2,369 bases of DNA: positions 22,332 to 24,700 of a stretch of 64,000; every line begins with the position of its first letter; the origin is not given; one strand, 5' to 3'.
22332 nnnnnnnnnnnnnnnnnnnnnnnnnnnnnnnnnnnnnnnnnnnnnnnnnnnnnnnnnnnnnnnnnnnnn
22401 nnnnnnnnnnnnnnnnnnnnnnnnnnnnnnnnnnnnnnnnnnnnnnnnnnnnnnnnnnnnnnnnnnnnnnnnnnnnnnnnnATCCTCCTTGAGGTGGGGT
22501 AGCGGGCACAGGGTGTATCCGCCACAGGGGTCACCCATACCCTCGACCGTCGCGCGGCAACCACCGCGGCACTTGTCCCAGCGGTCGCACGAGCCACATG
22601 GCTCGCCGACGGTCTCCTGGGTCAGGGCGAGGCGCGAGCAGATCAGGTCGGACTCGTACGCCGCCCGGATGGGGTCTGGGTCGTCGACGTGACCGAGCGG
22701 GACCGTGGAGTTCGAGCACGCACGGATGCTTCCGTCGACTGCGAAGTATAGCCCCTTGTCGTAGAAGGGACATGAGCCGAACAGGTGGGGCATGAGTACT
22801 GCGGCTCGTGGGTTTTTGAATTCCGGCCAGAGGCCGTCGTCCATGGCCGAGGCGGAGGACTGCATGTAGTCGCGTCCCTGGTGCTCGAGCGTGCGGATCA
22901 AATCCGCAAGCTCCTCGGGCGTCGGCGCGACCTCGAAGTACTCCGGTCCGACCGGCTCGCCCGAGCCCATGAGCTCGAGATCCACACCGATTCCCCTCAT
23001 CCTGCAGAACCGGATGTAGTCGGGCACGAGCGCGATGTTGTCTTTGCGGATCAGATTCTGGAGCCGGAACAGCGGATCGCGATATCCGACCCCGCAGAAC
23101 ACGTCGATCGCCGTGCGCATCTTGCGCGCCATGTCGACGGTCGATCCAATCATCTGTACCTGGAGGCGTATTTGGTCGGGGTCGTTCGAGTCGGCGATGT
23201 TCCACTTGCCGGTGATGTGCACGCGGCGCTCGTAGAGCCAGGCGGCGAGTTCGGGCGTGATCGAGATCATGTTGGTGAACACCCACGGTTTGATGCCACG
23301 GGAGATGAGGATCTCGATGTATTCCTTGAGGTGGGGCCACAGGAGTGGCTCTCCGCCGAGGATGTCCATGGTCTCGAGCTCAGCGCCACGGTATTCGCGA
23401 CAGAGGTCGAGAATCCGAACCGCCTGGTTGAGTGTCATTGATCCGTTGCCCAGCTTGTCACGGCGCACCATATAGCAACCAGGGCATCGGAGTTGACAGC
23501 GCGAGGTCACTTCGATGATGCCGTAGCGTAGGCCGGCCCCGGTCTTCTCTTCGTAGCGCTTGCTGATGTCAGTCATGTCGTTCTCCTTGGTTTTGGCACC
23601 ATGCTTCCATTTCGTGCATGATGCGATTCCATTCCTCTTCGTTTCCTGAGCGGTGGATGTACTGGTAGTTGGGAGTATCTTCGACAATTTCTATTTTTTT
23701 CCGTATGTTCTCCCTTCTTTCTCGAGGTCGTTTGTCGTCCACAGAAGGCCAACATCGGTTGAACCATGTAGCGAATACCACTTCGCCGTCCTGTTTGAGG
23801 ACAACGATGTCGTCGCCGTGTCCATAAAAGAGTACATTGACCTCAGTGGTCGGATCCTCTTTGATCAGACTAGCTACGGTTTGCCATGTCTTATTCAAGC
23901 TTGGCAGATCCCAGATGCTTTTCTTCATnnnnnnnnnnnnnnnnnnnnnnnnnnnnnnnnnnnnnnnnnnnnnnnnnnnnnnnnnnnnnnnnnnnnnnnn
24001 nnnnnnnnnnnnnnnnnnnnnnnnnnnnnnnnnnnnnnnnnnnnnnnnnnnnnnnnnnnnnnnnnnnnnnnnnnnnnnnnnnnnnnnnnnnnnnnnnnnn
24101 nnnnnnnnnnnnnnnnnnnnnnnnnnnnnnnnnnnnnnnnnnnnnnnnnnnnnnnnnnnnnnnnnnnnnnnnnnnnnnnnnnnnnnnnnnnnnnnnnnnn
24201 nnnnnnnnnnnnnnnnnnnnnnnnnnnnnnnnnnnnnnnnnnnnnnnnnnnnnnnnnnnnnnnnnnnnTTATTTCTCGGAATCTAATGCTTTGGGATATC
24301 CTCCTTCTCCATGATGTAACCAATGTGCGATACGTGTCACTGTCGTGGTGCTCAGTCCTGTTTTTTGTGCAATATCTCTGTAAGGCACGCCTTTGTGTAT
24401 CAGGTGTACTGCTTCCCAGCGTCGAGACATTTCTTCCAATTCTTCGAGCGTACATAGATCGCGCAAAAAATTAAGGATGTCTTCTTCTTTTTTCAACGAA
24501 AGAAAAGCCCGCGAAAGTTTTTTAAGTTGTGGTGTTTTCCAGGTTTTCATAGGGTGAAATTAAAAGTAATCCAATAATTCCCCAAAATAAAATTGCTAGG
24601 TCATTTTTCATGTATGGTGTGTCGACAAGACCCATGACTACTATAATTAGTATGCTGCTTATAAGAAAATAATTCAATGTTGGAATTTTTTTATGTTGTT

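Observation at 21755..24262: Cassette 2: attenuator-bearing leader - small protein - rSAM/SPASM enzyme - hairpin - Cys-motif AT-rich protein, adjacent to tRNA-Ser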

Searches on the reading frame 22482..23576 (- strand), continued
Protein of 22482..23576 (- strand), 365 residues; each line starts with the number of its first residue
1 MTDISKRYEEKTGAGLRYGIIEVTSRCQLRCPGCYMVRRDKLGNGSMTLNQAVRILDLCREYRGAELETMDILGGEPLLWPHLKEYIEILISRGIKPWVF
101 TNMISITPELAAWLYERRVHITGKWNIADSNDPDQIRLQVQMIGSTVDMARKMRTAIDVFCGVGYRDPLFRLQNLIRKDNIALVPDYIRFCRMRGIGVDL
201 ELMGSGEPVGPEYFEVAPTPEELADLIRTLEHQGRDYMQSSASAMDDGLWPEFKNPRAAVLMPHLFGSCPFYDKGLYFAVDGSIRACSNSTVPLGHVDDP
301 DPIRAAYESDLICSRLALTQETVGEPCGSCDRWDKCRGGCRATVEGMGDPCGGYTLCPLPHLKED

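Call 97: search_protein_families(library=ncbifam, max_evalue=0.00001, proteins=[L024:2062-3378:-, L015:48-1334:+, L016:2095-3384:-, L055:1224-2456:+])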
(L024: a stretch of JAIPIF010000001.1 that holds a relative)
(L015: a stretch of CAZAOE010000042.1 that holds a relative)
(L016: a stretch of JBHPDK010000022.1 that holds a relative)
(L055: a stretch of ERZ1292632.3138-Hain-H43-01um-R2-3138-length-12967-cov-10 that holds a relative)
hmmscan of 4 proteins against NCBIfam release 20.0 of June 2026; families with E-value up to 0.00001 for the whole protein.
L024:2062-3378:- (438 aa): 20 families
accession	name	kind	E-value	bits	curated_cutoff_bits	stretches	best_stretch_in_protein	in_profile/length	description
TIGR00442.1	hisS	equivalog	6.3e-96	321.8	286.75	1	8-422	2-386/406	histidine--tRNA ligase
NF009085.0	PRK12420.1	equivalog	1.3e-58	199.4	540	1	12-423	10-400/426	histidine--tRNA ligase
TIGR00443.1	hisZ_biosyn_reg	equivalog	6.8e-38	130.5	271.65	1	15-344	3-309/314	ATP phosphoribosyltransferase regulatory subunit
NF008942.0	PRK12292.2-5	equivalog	2.1e-31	109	643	1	5-422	8-400/434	ATP phosphoribosyltransferase regulatory subunit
NF008940.0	PRK12292.2-3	equivalog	1.1e-24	86.9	450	1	254-422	227-396/404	ATP phosphoribosyltransferase regulatory subunit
NF008941.0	PRK12292.2-4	equivalog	2.1e-23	82.9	447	1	9-386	10-356/393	ATP phosphoribosyltransferase regulatory subunit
NF008936.0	PRK12292.1-3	equivalog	1.1e-22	80.4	492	1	27-418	26-392/406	ATP phosphoribosyltransferase regulatory subunit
NF008953.0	PRK12295.1-6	equivalog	3.4e-20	72.3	384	2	259-344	290-376/384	ATP phosphoribosyltransferase regulatory subunit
NF008951.0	PRK12295.1-4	equivalog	1.6e-15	56.8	364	1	262-343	286-366/374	ATP phosphoribosyltransferase regulatory subunit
NF009086.0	PRK12421.1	equivalog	3.5e-13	49.2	318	1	9-355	10-337/389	ATP phosphoribosyltransferase regulatory subunit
NF008945.0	PRK12292.3-3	equivalog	4.6e-12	45.7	409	1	16-414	10-355/368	ATP phosphoribosyltransferase regulatory subunit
NF008948.0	PRK12295.1-1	equivalog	8.5e-12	44.8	622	1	285-343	309-368/376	ATP phosphoribosyltransferase regulatory subunit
NF008952.0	PRK12295.1-5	equivalog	2.5e-11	43.4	360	1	261-336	271-348/363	ATP phosphoribosyltransferase regulatory subunit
NF008938.0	PRK12292.1-6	equivalog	3.6e-11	42.6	833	1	75-344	69-321/420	ATP phosphoribosyltransferase regulatory subunit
NF008943.0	PRK12292.3-1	equivalog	5.7e-11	42.1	690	0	5-153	23-159/403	ATP phosphoribosyltransferase regulatory subunit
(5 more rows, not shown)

L015:48-1334:+ (428 aa): 25 families
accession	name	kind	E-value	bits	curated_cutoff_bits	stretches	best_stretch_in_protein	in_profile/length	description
TIGR00442.1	hisS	equivalog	2.2e-121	405.7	286.75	1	9-415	2-404/406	histidine--tRNA ligase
NF009085.0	PRK12420.1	equivalog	4e-90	303.2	540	1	9-423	6-425/426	histidine--tRNA ligase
TIGR00443.1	hisZ_biosyn_reg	equivalog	2.1e-64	217.6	271.65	1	14-324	1-313/314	ATP phosphoribosyltransferase regulatory subunit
NF008936.0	PRK12292.1-3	equivalog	2.1e-51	175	492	1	8-397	6-396/406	ATP phosphoribosyltransferase regulatory subunit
NF008941.0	PRK12292.2-4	equivalog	1.5e-50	172.2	447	1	12-350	12-345/393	ATP phosphoribosyltransferase regulatory subunit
NF008942.0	PRK12292.2-5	equivalog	1.4e-41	142.6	643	1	5-421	7-424/434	ATP phosphoribosyltransferase regulatory subunit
NF008940.0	PRK12292.2-3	equivalog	1.9e-39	135.6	450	1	12-391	8-390/404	ATP phosphoribosyltransferase regulatory subunit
NF008938.0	PRK12292.1-6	equivalog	1.5e-34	119.6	833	1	11-391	10-389/420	ATP phosphoribosyltransferase regulatory subunit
NF008945.0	PRK12292.3-3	equivalog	8.4e-29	100.8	409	1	11-391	4-357/368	ATP phosphoribosyltransferase regulatory subunit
NF008943.0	PRK12292.3-1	equivalog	1.8e-27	96.5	690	1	9-323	26-330/403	ATP phosphoribosyltransferase regulatory subunit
NF008953.0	PRK12295.1-6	equivalog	2.4e-27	95.9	384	2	20-220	8-205/384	ATP phosphoribosyltransferase regulatory subunit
NF008935.0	PRK12292.1-1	equivalog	3.2e-26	92.2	350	1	14-303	11-298/382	ATP phosphoribosyltransferase regulatory subunit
NF009086.0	PRK12421.1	equivalog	6.9e-26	91.1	318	1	12-317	12-317/389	ATP phosphoribosyltransferase regulatory subunit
NF008939.0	PRK12292.2-1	equivalog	4.8e-24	84.8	335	1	11-376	7-373/391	ATP phosphoribosyltransferase regulatory subunit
NF008950.0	PRK12295.1-3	equivalog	8e-20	71.5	492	2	252-322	307-377/387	ATP phosphoribosyltransferase regulatory subunit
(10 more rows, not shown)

L016:2095-3384:- (429 aa): 25 families
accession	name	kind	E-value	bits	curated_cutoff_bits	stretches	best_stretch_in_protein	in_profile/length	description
TIGR00442.1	hisS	equivalog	3.8e-123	411.5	286.75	1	9-415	2-405/406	histidine--tRNA ligase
NF009085.0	PRK12420.1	equivalog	5.6e-92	309.3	540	1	7-422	4-425/426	histidine--tRNA ligase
TIGR00443.1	hisZ_biosyn_reg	equivalog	2.2e-50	171.5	271.65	1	14-323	1-313/314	ATP phosphoribosyltransferase regulatory subunit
NF008942.0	PRK12292.2-5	equivalog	1.3e-42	145.9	643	1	3-421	5-425/434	ATP phosphoribosyltransferase regulatory subunit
NF008940.0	PRK12292.2-3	equivalog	1.3e-37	129.5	450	1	12-389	8-389/404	ATP phosphoribosyltransferase regulatory subunit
NF008941.0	PRK12292.2-4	equivalog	1.6e-37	129.4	447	1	12-357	12-353/393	ATP phosphoribosyltransferase regulatory subunit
NF008936.0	PRK12292.1-3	equivalog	4.3e-32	111.4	492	1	11-396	9-396/406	ATP phosphoribosyltransferase regulatory subunit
NF008953.0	PRK12295.1-6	equivalog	2.1e-27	96.1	384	2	25-198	13-183/384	ATP phosphoribosyltransferase regulatory subunit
NF008939.0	PRK12292.2-1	equivalog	2.2e-23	82.6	335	1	11-377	7-375/391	ATP phosphoribosyltransferase regulatory subunit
NF008938.0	PRK12292.1-6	equivalog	1.9e-21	76.5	833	1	12-339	11-340/420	ATP phosphoribosyltransferase regulatory subunit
NF008943.0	PRK12292.3-1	equivalog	1.1e-20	74.2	690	1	9-190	26-202/403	ATP phosphoribosyltransferase regulatory subunit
NF008945.0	PRK12292.3-3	equivalog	1.1e-20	74.1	409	1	10-392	3-359/368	ATP phosphoribosyltransferase regulatory subunit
NF008950.0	PRK12295.1-3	equivalog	9.2e-18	64.7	492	2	29-196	18-184/387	ATP phosphoribosyltransferase regulatory subunit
NF008944.0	PRK12292.3-2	equivalog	1.3e-14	54.1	374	1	17-311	23-326/341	ATP phosphoribosyltransferase regulatory subunit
NF008951.0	PRK12295.1-4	equivalog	1e-13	51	364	1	238-319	286-367/374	ATP phosphoribosyltransferase regulatory subunit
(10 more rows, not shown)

L055:1224-2456:+ (410 aa): 21 families
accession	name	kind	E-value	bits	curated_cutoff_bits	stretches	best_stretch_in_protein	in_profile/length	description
TIGR04317.1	W_rSAM_matur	equivalog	2.4e-11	43.4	380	1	60-154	6-103/349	tungsten cofactor oxidoreductase radical SAM maturase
TIGR04250.1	SCM_rSAM_ScmE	equivalog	4.9e-11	42.1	400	0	61-151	6-99/358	SynChlorMet cassette radical SAM/SPASM protein ScmE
TIGR02109.1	PQQ_syn_pqqE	equivalog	3.1e-10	39.5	381.35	0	292-378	244-332/358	pyrroloquinoline quinone biosynthesis protein PqqE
TIGR04085.1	rSAM_more_4Fe4S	domain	6e-09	36.2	27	1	287-371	1-87/93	SPASM domain-containing protein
TIGR04545.1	rSAM_ahbD_hemeb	equivalog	7e-09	35.6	500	0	283-378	245-337/339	heme b synthase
NF045574.1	sacti_mat_StsB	exception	7.5e-09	34.9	625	0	62-154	100-195/466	StsB family radical SAM/SPASM domain sactipeptide maturase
TIGR04546.1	rSAM_ahbC_deAc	equivalog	1e-08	34.4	650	1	63-155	44-139/390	12,18-didecarboxysiroheme deacetylase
NF050035.1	rSAM_WgK_link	exception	1.1e-08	34.5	650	0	61-151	12-106/367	radical SAM/SPASM peptide maturase WgkB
TIGR04054.1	rSAM_NirJ1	equivalog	1.8e-08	33.4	650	1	62-156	40-137/387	putative heme d1 biosynthesis radical SAM protein NirJ1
TIGR02668.1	moaA_archaeal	equivalog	3e-07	29.7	325.25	1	59-142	11-99/303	GTP 3',8-cyclase MoaA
TIGR04051.1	rSAM_NirJ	equivalog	3.6e-07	29.5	515.45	0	64-153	8-100/354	heme d1 biosynthesis radical SAM protein NirJ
NF041298.1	rSAM_mat_DynA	equivalog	3.8e-07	29.4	450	1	290-379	253-342/356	dynobactin maturation radical SAM/SPASM protein DynA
NF045646.2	rSAM_Se_TrsS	equivalog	4.3e-07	28.8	490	1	62-154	90-188/441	radical SAM (seleno)protein TrsS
NF012164.0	AlbA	equivalog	5.2e-07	28.5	850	0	287-359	338-412/442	subtilosin maturase AlbA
NF001199.0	PRK00164.2-1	equivalog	5.4e-07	29.1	231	1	58-153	12-110/308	GTP 3',8-cyclase MoaA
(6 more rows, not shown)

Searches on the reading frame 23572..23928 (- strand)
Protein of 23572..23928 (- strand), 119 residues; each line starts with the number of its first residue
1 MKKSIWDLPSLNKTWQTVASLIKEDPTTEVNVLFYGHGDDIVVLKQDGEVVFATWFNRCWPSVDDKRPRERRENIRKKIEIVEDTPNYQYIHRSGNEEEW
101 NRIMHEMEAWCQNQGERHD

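Call 7: search_protein_families(library=pfam, max_evalue=0.01, proteins=[window:23572-23928:-])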
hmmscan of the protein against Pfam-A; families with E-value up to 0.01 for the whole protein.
seq(119 aa): 0 families

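Call 8: search_protein_families(library=ncbifam, max_evalue=0.01, proteins=[window:23572-23928:-])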
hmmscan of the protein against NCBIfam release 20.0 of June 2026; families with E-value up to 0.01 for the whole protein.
seq(119 aa): 0 families

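Call 14: find_homologous_proteins(query=window:23572-23928:-)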
Query seq(119 aa) (119 aa): 1 proteins with E <= 0.001 among 3 candidates.
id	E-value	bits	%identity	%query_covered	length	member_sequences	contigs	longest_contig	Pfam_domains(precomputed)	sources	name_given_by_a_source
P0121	5.0e-78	277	100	100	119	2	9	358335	-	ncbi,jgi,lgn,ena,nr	ncbi:MAG TPA: hypothetical protein DCS29_02380 [Candidatus Magasanikbacteria bacterium]|nr:hypotheti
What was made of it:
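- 23569..23928 (-): 119-aa accessory protein. It is preceded by the conserved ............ motif and a Shine-Dalgarno sequence at 23929-23955. The exact sequence is the only hit in 5.8 billion proteins (call 14).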

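Call 56: search_protein_families(library=padloc, max_evalue=0.01, proteins=[P0121])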
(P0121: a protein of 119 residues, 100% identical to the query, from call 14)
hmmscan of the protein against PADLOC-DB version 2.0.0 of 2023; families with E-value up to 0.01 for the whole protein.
P0121 (119 aa): 0 families

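Call 88: predict_structure(alignment_id=A3)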
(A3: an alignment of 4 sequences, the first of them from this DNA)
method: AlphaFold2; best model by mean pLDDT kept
length: 119 residues; sequences in the alignment: 4
mean_pLDDT: 82.8   pTM: 0.78
mean pLDDT of the five models: 82.8, 73.6, 71.3, 68.5, 65.9
residues with pLDDT >= 90: 56; 70-90: 37; 50-70: 20; < 50: 6
segments of 3 or more residues with pLDDT < 50: none
pLDDT, mean of each block of 10 residues (from residue 1): 57 86 93 90 95 85 59 80 91 95 95 66
secondary structure, 60 per line:
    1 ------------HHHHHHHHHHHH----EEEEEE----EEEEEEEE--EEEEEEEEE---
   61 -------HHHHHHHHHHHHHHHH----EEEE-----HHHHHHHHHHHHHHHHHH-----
elements in order: H13-24 E29-34 E39-46 E49-57 H68-83 E88-91 H97-114
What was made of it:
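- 23569..23928 (-): The AF2 model has pLDDT 82.8 with alpha-beta3-alpha-beta-alpha topology (call 88).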

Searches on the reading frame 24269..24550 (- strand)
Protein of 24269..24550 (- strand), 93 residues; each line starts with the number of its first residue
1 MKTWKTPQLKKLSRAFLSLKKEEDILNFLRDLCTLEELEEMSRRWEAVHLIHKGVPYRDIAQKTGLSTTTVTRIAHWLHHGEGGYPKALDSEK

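Call 7: search_protein_families(library=pfam, max_evalue=0.01, proteins=[window:24272-24550:-])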
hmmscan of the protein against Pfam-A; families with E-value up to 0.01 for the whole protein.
seq(93 aa): 10 families
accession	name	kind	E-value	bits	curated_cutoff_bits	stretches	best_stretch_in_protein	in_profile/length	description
PF01371.25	Trp_repressor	-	1.3e-21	76.9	27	1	8-91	2-86/88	Trp repressor protein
PF13384.12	HTH_23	-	6.6e-08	32.6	24.6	1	42-82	5-46/50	Homeodomain-like domain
PF13542.12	HTH_Tnp_ISL3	-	0.00033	20.5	27.4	1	47-75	20-47/51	Helix-turn-helix domain of transposase family ISL3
PF13412.12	HTH_24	-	0.0013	18.7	21.9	1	54-73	17-36/48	Winged helix-turn-helix DNA-binding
PF13551.12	HTH_29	-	0.0022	18.5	28.1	1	44-77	1-35/64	Winged helix-turn helix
PF13518.12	HTH_28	-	0.0025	18.3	25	1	44-82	2-41/52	Helix-turn-helix domain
PF13936.12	HTH_38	-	0.0052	16.9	27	0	49-73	15-39/44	Helix-turn-helix domain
PF13404.12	HTH_AsnC-type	-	0.0061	16.8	27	0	56-73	19-36/42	AsnC-type helix-turn-helix domain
PF08281.18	Sigma70_r4_2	-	0.0077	16.3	25.7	0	53-72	25-44/54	Sigma-70, region 4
PF09339.16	HTH_IclR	-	0.0093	16.2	22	0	56-79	20-43/52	IclR helix-turn-helix domain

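Call 56: search_protein_families(library=padloc, max_evalue=0.01, proteins=[window:24269-24550:-])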
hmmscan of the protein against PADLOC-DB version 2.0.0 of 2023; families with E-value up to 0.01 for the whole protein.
window:24269-24550:- (93 aa): 1 family
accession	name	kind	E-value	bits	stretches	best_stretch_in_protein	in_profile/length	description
PDLC01857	CARF3--CARF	-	0.0019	15.8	1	30-79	121-168/201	-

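Call 83: search_solved_structures(query=window:24272-24550:-, max_evalue=0.01, show_alignments=2)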
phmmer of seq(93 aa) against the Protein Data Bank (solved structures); distinct sequences matched with E-value up to 0.01: 4.
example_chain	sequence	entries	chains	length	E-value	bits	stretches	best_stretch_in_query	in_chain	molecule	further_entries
3g1c_A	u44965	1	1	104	1.4e-15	60.4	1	5-89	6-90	The TrpR like protein from Eubacterium eligens ATCC 27750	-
3frw_A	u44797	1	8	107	2.7e-14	56.3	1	4-88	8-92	Putative Trp repressor protein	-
3kor_A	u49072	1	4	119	2.2e-12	50.2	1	8-90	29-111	Possible Trp repressor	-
8vd6_A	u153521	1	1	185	0.0011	22.4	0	22-72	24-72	CAP REPEAT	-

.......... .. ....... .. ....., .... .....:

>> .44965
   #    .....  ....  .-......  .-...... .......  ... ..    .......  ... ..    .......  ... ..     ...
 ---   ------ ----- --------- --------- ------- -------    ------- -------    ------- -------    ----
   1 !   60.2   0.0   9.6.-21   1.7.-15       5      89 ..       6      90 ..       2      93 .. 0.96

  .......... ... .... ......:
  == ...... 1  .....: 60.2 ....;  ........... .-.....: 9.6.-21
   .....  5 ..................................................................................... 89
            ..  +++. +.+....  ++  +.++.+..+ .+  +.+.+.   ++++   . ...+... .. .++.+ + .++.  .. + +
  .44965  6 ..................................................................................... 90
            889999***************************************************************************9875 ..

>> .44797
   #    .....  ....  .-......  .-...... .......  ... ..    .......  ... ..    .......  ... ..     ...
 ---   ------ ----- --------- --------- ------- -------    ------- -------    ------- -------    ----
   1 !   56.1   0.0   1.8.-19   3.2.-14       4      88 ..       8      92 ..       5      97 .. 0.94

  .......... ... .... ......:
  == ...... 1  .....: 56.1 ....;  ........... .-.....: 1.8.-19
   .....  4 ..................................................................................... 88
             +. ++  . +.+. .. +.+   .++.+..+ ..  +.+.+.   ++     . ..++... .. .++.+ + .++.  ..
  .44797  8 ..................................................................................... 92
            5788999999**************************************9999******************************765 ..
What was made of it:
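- On YerC/YecD = HisR family of TrpR-like repressors: PDB 3G1C matches at 1.4e-15 (call 83).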

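Call 84: search_protein_families(library=ncbifam, max_evalue=0.01, proteins=[window:24272-24550:-])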
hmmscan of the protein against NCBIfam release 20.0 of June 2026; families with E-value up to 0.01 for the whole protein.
seq(93 aa): 3 families
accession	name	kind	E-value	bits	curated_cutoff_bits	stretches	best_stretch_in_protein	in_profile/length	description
TIGR02531.1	yecD_yerC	hypoth_equivalog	2.6e-17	63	42.2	1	8-89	4-85/88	YerC/YecD family TrpR-related protein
TIGR01321.1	TrpR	equivalog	3.5e-06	27.4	67.25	1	16-78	16-79/94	trp operon repressor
NF033545.0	transpos_IS630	equivalog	0.0028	17.2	100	1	46-82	3-40/299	IS630 family transposase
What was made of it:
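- On YerC/YecD = HisR family of TrpR-like repressors: TIGR02531 scores 63 bits against a cutoff of 42.2 (call 84).
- YerC/HisR membership: TIGR02531 scores 63 bits against a cutoff of 42.2, and PDB 3G1C matches at 1.4e-15 (calls 83, 84).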
